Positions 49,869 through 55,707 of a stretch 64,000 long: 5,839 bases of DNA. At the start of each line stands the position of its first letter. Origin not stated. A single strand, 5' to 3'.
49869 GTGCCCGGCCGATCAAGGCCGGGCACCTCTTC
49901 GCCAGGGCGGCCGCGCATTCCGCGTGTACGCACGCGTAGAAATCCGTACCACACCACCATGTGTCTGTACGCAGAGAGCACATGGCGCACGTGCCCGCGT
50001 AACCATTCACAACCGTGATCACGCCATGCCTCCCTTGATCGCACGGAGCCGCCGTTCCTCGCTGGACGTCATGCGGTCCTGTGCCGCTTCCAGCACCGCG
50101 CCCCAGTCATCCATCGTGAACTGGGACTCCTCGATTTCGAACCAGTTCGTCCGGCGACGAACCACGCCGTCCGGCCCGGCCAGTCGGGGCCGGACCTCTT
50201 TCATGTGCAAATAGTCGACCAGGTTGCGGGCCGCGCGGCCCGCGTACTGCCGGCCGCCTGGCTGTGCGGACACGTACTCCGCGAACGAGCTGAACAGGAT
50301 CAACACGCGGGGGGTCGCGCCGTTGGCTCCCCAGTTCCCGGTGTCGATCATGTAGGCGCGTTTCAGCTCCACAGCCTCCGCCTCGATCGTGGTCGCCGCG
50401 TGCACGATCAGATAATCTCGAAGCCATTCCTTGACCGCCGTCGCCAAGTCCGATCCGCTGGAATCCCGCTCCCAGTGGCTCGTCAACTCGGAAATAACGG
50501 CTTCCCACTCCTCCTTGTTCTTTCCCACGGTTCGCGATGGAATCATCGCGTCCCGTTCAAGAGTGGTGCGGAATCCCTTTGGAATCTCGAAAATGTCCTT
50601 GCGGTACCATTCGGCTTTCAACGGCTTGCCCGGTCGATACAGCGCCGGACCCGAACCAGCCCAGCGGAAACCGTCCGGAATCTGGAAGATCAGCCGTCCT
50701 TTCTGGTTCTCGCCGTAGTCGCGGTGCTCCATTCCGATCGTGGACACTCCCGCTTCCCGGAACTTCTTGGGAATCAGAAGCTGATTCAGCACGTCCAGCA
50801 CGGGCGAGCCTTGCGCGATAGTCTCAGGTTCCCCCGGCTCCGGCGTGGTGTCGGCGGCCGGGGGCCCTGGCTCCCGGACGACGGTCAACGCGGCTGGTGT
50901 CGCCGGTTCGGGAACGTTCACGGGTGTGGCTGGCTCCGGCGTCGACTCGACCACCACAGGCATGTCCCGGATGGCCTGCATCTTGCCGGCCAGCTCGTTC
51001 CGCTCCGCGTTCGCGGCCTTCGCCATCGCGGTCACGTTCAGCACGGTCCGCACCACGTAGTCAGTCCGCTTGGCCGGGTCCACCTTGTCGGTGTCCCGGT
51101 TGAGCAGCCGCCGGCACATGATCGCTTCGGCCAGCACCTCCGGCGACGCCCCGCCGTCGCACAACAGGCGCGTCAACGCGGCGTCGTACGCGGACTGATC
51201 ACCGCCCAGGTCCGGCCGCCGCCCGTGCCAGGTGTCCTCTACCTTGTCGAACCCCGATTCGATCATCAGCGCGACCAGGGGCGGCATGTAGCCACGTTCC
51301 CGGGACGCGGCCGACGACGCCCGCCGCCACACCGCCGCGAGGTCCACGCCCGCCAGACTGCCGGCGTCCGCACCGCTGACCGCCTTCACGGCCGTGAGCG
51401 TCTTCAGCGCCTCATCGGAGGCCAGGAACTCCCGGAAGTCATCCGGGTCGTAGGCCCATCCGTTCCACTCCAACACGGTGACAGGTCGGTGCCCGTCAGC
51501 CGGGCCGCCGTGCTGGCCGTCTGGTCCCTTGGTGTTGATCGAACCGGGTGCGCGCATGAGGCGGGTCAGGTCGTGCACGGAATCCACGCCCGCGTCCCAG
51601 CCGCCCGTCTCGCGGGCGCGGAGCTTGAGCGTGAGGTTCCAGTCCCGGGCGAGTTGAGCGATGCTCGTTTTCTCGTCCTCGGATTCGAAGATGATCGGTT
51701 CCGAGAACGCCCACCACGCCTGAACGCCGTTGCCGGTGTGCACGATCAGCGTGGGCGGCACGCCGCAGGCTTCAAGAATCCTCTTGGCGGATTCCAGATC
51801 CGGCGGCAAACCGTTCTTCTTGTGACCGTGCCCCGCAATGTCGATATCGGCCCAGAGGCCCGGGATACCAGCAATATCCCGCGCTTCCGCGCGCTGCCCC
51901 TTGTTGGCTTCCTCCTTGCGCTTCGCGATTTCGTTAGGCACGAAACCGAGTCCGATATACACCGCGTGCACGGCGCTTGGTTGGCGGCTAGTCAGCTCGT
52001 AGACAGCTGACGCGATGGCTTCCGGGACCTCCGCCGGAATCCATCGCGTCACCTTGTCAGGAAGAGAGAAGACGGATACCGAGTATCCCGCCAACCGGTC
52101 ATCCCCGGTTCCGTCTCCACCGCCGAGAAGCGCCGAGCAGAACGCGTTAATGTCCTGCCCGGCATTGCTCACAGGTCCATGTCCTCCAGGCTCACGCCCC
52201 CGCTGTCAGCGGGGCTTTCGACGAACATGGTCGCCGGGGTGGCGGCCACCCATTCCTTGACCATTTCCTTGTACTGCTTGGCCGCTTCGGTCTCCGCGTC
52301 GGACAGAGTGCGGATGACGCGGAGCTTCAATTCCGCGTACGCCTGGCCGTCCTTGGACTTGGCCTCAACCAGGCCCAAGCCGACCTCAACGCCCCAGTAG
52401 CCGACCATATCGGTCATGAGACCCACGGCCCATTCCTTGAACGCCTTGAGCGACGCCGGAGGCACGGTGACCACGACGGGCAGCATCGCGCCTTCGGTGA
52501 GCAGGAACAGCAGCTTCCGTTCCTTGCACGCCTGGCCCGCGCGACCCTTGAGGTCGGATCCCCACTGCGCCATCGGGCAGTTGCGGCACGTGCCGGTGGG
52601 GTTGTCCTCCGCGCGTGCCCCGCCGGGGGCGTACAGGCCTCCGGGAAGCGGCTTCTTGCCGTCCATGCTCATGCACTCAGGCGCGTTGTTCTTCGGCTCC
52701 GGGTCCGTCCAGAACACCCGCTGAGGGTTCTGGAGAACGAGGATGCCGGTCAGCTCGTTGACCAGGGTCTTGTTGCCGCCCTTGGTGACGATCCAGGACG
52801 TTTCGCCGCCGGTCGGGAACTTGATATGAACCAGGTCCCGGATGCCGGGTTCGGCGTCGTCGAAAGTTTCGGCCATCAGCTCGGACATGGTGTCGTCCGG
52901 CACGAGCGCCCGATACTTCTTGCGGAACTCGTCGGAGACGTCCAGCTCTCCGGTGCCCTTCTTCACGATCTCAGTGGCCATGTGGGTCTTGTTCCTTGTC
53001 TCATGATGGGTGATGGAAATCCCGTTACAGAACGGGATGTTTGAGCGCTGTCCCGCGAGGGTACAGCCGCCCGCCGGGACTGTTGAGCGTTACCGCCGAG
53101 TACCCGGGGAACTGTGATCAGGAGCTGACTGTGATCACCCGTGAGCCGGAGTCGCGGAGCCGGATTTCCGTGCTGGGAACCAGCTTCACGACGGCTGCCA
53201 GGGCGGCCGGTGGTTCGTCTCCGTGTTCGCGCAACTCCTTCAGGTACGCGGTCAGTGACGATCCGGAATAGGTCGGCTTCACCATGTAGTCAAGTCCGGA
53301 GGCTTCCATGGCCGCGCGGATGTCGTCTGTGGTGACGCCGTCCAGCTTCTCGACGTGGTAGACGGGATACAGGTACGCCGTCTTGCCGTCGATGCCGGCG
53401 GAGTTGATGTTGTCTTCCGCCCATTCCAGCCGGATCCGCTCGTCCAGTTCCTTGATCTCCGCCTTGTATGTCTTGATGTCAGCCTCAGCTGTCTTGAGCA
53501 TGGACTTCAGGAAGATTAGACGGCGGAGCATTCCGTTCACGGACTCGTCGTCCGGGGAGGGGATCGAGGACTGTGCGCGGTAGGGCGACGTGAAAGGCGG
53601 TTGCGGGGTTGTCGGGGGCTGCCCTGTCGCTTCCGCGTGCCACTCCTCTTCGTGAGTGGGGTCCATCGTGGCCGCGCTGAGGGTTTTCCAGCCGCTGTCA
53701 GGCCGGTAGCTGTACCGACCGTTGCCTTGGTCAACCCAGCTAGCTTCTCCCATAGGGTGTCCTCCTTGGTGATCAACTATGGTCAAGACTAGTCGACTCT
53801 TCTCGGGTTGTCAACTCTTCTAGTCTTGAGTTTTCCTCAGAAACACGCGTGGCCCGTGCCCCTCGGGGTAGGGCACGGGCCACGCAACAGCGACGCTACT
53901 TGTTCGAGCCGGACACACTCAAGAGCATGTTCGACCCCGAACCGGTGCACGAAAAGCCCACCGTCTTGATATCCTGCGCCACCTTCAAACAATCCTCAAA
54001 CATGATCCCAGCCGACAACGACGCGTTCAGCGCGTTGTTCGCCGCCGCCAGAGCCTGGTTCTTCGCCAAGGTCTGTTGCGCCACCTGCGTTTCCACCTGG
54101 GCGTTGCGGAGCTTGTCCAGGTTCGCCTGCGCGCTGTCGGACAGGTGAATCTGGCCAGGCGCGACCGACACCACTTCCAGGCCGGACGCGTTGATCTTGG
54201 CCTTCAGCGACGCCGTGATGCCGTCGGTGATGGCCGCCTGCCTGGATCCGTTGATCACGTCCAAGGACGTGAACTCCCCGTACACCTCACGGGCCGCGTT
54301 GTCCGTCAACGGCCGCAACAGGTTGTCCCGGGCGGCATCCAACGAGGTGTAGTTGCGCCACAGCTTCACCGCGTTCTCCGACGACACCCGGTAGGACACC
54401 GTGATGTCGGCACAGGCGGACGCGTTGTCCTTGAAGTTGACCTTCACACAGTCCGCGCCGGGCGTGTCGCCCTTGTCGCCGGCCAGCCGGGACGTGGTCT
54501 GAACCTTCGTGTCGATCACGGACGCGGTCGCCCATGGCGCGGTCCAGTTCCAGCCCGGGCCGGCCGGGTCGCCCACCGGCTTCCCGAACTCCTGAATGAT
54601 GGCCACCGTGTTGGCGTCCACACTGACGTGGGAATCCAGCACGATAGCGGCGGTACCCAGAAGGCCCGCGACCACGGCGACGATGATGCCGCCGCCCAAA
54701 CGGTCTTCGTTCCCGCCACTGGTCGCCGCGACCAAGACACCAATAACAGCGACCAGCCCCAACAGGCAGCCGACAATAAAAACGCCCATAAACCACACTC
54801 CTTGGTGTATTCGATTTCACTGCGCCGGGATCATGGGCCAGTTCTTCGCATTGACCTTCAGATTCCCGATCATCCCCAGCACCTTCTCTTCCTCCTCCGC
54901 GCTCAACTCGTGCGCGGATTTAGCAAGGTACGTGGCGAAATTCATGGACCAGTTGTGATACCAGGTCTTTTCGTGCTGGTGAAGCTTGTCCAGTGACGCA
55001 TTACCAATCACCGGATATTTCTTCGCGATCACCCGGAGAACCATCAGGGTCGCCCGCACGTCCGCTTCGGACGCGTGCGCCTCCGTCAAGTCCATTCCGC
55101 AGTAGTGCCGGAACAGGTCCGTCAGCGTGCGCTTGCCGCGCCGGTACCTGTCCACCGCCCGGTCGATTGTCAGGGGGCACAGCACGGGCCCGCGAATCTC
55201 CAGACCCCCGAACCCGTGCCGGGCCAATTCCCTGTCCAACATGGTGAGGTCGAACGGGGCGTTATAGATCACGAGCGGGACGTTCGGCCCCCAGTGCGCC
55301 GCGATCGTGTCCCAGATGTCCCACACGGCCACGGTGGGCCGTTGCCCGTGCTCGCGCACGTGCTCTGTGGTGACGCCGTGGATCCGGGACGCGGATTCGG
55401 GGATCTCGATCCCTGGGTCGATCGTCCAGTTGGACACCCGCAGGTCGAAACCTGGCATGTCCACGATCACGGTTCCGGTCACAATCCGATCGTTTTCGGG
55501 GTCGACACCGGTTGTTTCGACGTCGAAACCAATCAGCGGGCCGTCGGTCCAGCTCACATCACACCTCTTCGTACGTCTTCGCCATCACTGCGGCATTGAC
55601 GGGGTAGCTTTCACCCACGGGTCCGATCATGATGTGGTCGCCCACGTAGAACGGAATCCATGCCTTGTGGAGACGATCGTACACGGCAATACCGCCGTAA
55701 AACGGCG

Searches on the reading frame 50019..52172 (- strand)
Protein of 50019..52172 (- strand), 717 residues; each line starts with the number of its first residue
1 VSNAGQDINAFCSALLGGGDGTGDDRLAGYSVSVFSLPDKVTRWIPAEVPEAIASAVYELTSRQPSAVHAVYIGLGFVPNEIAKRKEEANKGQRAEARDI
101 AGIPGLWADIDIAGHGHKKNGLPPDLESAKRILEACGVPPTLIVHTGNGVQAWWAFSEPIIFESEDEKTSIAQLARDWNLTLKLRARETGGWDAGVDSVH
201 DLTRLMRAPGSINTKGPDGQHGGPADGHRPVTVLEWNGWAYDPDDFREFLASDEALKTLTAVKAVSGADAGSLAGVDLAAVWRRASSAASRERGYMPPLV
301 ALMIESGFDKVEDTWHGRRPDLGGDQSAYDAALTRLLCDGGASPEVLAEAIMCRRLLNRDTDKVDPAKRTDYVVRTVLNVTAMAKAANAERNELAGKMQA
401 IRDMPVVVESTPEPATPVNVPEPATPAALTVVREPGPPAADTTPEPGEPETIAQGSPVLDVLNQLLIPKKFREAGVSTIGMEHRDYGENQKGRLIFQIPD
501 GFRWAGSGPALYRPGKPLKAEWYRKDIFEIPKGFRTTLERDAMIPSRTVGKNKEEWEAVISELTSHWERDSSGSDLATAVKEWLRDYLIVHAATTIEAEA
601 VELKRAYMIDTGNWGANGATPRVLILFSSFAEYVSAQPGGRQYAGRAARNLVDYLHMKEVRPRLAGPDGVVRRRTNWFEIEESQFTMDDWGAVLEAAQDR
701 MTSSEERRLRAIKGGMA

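Call 33: search_protein_families(library=pfam, proteins=[window:50019-52172:-], max_evalue=0.001)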
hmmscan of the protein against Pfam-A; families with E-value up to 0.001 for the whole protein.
window:50019-52172:- (717 aa): 0 families

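Call 58: search_protein_families(library=phrogs, proteins=[window:50019-52172:-], max_evalue=0.001)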
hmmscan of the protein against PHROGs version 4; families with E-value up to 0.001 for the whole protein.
window:50019-52172:- (717 aa): 3 families
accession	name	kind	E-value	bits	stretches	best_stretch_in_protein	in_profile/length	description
phrog_2478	-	DNA, RNA and nucleotide metabolism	4.3e-14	52.6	1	80-218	61-192/854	DNA polymerase/primase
phrog_28894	-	DNA, RNA and nucleotide metabolism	4.2e-08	32.6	1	85-221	80-221/994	DNA polymerase/primase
phrog_10514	-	DNA, RNA and nucleotide metabolism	2.3e-05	23.8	1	133-255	90-195/750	DNA primase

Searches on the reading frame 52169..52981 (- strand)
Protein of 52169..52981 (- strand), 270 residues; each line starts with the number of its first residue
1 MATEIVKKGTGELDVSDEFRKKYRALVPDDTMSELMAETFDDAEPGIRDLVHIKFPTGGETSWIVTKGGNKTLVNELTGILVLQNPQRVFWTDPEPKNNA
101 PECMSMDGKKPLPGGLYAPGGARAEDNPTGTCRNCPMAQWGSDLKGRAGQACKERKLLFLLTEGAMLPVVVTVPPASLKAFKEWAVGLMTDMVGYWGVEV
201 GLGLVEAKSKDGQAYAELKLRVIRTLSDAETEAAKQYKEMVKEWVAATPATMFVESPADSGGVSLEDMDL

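Call 33: search_protein_families(library=pfam, proteins=[window:52169-52981:-], max_evalue=0.001)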
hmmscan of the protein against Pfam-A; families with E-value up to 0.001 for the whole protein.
window:52169-52981:- (270 aa): 0 families

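Call 58: search_protein_families(library=phrogs, proteins=[window:52169-52981:-], max_evalue=0.001)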
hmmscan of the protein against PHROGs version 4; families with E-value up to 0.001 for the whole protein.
window:52169-52981:- (270 aa): 2 families
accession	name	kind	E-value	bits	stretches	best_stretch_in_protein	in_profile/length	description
phrog_23155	-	unknown function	3.5e-35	122.5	1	21-246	14-226/255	-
phrog_5686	-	unknown function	6.3e-08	33.4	1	125-248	133-256/330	-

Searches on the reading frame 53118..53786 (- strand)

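Call 33: search_protein_families(library=pfam, proteins=[window:53118-53786:-], max_evalue=0.001)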
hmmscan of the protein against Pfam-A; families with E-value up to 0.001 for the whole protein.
window:53118-53786:- (222 aa): 1 family
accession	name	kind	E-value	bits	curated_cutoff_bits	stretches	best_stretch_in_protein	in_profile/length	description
PF23984.1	DUF7307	-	1.4e-08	35.2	27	1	85-211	4-128/129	Pam3 gp33-like protein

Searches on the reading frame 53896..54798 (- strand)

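Call 33: search_protein_families(library=pfam, proteins=[window:53896-54798:-], max_evalue=0.001)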
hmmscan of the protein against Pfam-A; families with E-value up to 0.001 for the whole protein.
window:53896-54798:- (300 aa): 1 family
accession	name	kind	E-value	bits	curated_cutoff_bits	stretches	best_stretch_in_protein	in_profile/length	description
PF01145.31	Band_7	-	2.3e-27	96.6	23.6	1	59-244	2-172/176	SPFH domain / Band 7 family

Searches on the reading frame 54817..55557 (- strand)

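Call 34: search_protein_families(library=pfam, proteins=[window:54817-55557:-], max_evalue=0.001)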
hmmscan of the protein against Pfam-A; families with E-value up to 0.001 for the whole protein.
window:54817-55557:- (246 aa): 1 family
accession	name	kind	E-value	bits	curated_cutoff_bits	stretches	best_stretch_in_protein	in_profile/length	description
PF00929.31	RNase_T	-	7.1e-12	46.6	24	1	9-173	1-163/164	Exonuclease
